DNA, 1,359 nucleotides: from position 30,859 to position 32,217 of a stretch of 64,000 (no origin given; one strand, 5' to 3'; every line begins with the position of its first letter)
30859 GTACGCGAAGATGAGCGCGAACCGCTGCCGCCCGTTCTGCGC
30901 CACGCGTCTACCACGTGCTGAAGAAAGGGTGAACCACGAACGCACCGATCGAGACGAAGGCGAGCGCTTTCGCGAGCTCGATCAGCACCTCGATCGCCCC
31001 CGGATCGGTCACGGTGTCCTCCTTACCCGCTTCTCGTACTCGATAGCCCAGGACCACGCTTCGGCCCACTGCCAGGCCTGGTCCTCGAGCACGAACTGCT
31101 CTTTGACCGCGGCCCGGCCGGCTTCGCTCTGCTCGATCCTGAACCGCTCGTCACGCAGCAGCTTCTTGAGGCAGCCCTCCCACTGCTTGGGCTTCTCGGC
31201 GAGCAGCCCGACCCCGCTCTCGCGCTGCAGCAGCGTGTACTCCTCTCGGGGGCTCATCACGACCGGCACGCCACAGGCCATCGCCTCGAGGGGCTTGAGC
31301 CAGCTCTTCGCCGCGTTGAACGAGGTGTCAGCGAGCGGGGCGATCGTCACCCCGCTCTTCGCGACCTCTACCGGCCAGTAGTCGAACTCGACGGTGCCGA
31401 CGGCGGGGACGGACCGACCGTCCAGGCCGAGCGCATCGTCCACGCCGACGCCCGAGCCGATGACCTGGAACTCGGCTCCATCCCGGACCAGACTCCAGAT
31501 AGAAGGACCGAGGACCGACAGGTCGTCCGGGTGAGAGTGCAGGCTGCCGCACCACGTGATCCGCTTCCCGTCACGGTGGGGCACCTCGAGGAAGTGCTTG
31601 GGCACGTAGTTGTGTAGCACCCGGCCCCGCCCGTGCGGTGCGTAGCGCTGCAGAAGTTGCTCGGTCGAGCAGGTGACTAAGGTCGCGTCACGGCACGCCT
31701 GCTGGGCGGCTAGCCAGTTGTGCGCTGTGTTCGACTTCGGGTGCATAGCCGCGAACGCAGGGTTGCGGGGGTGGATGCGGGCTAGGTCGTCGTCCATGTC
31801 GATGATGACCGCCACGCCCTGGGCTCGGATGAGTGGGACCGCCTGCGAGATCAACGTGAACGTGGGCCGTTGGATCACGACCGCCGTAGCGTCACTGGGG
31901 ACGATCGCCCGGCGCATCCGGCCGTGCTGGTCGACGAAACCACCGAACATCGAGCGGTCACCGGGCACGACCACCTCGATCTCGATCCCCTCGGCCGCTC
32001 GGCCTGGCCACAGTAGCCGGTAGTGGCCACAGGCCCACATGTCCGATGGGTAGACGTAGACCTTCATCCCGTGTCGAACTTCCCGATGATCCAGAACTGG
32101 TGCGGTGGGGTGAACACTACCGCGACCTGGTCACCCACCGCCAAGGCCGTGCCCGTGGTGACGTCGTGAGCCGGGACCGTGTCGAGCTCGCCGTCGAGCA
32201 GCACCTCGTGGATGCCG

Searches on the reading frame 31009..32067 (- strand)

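Call 9: search_protein_families(library=pfam, proteins=[window:31009-32067:-], max_evalue=0.01)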
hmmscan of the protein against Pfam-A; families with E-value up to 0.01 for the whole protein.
window:31009-32067:- (352 aa): 4 families
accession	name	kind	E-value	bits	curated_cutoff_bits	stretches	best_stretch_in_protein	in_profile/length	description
PF13692.12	Glyco_trans_1_4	-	4.1e-09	37.3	27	1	168-306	2-142/142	Glycosyl transferases group 1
PF13524.12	Glyco_trans_1_2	-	2.2e-06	28.1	25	1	254-333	62-141/144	Glycosyl transferase-like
PF00534.26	Glycos_transf_1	-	0.0001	22.3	26.4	1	258-318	108-170/172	Glycosyl transferases group 1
PF13579.12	Glyco_trans_4_4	-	0.0013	19.5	29.7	0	20-149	33-149/158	Glycosyl transferase 4-like domain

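Call 10: search_protein_families(library=phrogs, proteins=[window:31009-32067:-], max_evalue=0.001)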
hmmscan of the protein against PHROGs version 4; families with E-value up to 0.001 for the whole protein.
window:31009-32067:- (352 aa): 1 family
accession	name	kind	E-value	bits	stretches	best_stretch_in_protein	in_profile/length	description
phrog_7162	-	moron, auxiliary metabolic gene and host takeover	9.2e-29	101.7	1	10-329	11-296/309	glycosyltransferase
